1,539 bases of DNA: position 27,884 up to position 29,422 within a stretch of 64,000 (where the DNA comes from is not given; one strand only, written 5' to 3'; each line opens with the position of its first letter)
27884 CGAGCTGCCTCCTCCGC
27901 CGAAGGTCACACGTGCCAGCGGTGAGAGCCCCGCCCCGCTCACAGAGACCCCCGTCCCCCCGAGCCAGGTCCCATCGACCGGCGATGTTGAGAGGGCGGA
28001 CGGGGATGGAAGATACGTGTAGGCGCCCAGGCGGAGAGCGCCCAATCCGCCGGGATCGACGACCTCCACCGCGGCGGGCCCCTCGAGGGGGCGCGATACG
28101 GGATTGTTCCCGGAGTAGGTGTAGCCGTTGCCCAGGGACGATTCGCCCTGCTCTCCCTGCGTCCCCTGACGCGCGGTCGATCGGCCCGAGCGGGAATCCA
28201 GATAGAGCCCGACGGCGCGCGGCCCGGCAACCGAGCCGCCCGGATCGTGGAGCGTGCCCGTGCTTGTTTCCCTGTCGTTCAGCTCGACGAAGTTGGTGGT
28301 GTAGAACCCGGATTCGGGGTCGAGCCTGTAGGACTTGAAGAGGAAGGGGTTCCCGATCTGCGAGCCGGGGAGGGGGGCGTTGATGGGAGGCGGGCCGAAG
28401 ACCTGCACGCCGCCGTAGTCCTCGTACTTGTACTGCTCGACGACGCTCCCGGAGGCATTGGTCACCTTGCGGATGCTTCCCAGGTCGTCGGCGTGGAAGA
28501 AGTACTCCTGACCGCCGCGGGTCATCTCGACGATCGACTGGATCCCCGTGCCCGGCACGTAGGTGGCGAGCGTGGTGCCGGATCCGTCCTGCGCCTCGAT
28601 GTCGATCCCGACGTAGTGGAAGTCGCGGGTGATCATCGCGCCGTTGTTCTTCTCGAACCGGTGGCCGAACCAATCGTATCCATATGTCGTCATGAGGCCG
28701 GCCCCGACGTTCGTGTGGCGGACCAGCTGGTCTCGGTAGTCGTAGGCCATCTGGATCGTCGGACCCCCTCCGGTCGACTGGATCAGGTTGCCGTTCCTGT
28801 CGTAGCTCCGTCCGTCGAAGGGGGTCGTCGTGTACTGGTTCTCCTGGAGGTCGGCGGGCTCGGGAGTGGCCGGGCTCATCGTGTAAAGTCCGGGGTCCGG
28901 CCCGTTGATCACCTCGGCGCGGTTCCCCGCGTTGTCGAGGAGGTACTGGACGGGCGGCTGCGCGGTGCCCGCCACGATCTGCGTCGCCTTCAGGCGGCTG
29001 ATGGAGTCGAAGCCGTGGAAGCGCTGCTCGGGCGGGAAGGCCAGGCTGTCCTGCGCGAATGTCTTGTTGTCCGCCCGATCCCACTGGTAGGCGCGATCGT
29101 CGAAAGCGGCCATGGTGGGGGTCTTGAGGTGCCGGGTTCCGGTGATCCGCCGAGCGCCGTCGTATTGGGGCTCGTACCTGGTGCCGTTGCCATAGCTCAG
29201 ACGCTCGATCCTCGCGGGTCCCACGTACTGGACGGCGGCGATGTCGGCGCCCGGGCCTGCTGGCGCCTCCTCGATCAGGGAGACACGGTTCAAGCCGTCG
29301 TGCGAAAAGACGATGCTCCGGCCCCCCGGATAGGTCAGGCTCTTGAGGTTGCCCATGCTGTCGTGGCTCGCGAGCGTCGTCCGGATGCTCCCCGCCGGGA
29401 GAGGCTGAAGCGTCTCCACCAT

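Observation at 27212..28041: RHS cargo domain downstream of the DPGGL cleavage motif resembles the VgrG/phage gp5 OB-fold instead of a toxin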

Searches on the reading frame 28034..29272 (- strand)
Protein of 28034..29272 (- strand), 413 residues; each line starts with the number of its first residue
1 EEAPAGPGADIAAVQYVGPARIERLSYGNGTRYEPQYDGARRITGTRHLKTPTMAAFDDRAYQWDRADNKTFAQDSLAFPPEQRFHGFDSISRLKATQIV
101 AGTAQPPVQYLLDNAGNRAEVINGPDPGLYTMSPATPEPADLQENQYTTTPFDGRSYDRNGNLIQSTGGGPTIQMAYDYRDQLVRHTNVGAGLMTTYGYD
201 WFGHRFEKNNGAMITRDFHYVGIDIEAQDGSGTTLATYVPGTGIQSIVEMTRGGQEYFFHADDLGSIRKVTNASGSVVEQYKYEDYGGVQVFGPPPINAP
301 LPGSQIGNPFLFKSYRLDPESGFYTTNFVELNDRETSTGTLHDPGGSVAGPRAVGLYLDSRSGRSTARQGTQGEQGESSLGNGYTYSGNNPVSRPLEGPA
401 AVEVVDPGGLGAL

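Call 50: find_homologous_proteins(query=window:28034-29272:-, max_evalue=0.001)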
Query seq(413 aa) (413 aa): 29 proteins with E <= 0.001 among 7418 candidates.
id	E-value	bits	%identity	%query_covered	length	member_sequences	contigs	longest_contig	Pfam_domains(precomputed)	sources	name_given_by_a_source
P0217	1.7e-75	273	45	85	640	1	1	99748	PF05593.20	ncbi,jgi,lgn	-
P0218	9.4e-71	257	43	78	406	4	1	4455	PF05593.20,PF25023.2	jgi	jgi:YD repeat-containing protein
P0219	1.1e-64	237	40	97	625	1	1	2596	PF05593.20,PF25023.2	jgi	jgi:RHS repeat-associated protein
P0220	6.5e-57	211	43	77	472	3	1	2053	PF25023.2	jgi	jgi:RHS repeat-associated protein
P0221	9.6e-46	175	36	94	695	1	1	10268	PF05593.20,PF25023.2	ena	-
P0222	4.9e-33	133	33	81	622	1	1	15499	PF25023.2,PF12106.15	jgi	jgi:RHS repeat-associated protein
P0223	5.7e-21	93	35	47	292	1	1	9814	PF05593.20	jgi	jgi:YD repeat-containing protein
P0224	9.0e-11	59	35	37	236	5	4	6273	PF05593.20,PF25023.2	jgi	jgi:RHS repeat-associated protein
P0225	1.0e-10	59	33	42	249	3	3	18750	PF05593.20,PF25023.2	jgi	jgi:RHS repeat-associated protein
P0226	1.6e-10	59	35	39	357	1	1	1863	PF05593.20,PF25023.2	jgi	jgi:RHS repeat-associated protein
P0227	8.4e-10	56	34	39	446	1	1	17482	PF25023.2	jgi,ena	-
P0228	1.0e-9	56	36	33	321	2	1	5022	PF05593.20,PF25023.2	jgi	jgi:hypothetical protein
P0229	3.3e-9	54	28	58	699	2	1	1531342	PF05593.20,PF25023.2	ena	-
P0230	3.9e-9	54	35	38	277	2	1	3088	PF05593.20,PF25023.2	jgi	jgi:RHS repeat-associated protein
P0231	4.0e-9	54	34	33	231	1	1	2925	PF05593.20,PF25023.2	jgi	-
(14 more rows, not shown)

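Call 54: find_encoding_contigs(protein=P0217, flank=10000, max_places=3)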
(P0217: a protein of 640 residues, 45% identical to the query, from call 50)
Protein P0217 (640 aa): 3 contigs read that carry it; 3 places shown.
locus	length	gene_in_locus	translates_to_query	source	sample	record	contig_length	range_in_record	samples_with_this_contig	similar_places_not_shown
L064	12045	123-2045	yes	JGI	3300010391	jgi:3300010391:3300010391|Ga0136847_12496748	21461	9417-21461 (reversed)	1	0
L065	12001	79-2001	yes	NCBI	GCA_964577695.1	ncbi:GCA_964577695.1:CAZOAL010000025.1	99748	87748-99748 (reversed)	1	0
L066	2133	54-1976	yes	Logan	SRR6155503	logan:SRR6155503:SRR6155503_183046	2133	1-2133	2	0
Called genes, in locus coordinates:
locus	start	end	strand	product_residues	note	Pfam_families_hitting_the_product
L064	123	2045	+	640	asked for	PF05593:RHS_repeat (faint)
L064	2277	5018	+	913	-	PF18884:TSP3_bac (weak), PF08309:LVIVD (faint), PF17957:Big_7, PF13205:Big_5, PF18884:TSP3_bac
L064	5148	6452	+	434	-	-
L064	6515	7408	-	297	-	PF01259:SAICAR_synt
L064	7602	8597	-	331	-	PF02615:Ldh_2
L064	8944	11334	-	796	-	PF07907:YibE_F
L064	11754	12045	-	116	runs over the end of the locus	PF02641:DUF190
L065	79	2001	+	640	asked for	PF05593:RHS_repeat (faint)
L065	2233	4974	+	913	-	PF18884:TSP3_bac (weak), PF08309:LVIVD (faint), PF17957:Big_7, PF13205:Big_5, PF18884:TSP3_bac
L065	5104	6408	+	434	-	-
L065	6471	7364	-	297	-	PF01259:SAICAR_synt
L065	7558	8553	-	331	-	PF02615:Ldh_2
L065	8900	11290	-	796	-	PF07907:YibE_F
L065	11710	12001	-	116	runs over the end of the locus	PF02641:DUF190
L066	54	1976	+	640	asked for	PF05593:RHS_repeat (faint)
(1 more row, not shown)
